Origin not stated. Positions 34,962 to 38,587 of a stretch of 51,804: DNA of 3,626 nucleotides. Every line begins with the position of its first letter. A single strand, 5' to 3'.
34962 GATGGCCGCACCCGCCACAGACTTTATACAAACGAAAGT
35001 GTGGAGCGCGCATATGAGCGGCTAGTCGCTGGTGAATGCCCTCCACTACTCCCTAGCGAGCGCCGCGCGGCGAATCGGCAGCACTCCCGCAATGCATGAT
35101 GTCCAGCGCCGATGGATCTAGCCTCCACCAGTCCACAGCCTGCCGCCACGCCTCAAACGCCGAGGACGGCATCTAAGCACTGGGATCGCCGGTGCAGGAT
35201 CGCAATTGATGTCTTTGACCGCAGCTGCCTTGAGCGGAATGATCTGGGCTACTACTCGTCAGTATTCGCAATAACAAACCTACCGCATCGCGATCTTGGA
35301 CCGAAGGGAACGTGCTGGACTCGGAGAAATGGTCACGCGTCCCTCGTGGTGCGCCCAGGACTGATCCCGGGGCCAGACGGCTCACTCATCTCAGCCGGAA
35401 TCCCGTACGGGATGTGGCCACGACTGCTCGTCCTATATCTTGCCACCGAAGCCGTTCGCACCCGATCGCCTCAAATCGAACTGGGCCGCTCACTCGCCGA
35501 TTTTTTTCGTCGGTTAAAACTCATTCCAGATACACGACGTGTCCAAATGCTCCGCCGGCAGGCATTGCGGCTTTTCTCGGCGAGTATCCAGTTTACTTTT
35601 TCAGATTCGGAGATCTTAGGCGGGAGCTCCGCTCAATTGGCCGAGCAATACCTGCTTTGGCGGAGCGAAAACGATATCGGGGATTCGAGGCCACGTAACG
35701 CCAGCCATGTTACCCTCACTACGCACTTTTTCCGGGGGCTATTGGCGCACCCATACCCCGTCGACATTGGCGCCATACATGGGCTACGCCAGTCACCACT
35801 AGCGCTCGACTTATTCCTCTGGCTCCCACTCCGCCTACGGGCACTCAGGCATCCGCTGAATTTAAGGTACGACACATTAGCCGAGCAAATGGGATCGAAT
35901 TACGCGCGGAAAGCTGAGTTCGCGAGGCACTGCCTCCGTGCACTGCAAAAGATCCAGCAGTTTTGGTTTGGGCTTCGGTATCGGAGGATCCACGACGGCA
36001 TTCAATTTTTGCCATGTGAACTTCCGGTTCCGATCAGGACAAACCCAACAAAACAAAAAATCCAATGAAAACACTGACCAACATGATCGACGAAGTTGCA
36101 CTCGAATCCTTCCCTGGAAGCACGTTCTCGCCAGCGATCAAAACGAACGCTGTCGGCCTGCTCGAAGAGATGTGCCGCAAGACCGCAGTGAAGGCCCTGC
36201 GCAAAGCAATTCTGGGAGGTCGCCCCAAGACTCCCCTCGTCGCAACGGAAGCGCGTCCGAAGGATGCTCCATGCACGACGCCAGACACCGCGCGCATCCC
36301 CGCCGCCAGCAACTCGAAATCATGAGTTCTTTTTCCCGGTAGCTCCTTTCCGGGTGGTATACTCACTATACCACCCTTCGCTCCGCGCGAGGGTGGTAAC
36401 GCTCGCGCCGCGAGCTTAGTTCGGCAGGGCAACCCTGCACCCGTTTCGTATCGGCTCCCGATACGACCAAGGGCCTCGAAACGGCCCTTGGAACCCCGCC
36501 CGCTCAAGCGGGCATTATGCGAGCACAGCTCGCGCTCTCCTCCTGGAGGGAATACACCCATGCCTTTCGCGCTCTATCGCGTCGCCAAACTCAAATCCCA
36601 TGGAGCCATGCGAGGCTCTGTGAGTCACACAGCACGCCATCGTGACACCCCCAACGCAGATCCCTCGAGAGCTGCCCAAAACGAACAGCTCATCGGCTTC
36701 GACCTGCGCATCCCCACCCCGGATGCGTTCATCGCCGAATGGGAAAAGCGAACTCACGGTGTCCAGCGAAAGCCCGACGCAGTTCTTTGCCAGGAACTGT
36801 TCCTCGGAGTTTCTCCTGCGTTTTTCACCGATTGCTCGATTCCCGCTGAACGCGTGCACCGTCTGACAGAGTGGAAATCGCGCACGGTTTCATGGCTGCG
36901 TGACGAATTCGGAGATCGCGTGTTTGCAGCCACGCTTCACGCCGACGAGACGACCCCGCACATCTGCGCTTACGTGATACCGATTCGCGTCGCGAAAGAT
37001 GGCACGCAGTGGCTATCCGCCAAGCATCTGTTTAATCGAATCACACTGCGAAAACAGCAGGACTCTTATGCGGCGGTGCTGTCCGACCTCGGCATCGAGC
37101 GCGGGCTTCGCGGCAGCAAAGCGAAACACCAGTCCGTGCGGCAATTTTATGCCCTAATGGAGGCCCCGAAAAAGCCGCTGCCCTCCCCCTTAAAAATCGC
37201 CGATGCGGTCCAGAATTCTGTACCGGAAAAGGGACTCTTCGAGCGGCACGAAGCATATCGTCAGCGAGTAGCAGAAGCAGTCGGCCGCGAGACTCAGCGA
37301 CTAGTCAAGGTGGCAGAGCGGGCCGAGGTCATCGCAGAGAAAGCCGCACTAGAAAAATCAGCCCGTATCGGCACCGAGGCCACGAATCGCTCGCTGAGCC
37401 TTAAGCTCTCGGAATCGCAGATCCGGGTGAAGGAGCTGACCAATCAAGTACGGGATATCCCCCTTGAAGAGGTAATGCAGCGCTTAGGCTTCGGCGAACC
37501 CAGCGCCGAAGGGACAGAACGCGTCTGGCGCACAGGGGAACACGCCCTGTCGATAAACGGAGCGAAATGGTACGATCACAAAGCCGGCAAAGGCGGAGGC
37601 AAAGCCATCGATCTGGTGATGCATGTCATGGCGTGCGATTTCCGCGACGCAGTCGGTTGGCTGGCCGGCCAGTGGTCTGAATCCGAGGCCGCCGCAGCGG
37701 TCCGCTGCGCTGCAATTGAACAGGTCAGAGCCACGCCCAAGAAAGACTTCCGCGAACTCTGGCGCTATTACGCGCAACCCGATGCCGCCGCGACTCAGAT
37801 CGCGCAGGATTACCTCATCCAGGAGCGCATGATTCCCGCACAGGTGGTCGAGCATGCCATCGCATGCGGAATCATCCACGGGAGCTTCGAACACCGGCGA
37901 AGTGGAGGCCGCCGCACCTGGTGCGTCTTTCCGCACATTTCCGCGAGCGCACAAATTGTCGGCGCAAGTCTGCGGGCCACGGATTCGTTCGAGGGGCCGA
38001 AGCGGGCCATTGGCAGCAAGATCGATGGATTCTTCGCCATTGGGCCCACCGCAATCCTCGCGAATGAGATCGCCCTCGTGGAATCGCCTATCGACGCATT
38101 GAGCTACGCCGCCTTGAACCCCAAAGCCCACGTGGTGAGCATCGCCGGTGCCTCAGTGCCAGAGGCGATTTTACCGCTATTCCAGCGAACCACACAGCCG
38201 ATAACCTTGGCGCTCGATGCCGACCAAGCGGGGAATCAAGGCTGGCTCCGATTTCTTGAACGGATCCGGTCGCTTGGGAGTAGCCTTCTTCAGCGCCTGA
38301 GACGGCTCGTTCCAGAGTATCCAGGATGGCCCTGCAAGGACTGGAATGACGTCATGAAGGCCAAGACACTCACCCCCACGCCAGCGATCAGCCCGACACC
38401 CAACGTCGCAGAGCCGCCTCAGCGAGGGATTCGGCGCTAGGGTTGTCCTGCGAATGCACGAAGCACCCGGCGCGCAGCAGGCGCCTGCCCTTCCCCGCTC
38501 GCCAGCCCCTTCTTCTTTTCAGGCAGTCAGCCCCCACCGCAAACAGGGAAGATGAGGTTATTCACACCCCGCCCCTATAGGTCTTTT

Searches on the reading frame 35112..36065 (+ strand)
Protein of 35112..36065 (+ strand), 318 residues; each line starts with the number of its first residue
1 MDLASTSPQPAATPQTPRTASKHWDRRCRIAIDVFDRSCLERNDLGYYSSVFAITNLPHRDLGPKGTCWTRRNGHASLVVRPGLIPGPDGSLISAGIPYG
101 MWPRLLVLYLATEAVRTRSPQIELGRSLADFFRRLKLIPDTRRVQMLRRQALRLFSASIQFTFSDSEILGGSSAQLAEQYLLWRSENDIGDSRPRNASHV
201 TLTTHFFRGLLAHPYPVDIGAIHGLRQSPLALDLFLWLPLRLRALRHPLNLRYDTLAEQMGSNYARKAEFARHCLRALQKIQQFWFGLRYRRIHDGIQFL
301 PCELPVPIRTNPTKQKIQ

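Call 92: search_protein_families(library=pfam, proteins=[window:35112-36065:+], max_evalue=0.001)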
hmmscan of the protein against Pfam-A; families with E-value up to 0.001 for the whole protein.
window:35112-36065:+ (318 aa): 1 family
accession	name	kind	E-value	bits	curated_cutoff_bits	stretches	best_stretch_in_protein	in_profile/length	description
PF04796.18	RepA_C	-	7.3e-20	72.4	26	1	97-245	1-165/181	Plasmid encoded RepA protein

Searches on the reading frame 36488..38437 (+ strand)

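Call 92: search_protein_families(library=pfam, proteins=[window:36488-38437:+], max_evalue=0.001)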
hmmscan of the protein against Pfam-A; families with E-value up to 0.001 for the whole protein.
window:36488-38437:+ (650 aa): 4 families
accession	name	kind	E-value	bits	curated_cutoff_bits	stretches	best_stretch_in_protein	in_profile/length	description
PF01076.25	Mob_Pre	-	2.8e-24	86.5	25.5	1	26-221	2-195/196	Plasmid recombination enzyme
PF13155.12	Toprim_2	-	2.4e-12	47.5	22.1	1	530-622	2-87/88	Toprim-like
PF13362.12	Toprim_3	-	0.00021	22.1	27.2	0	528-625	2-91/95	Toprim domain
PF13154.11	DUF3991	-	0.00097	20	24.5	0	442-500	2-54/74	Protein of unknown function (DUF3991)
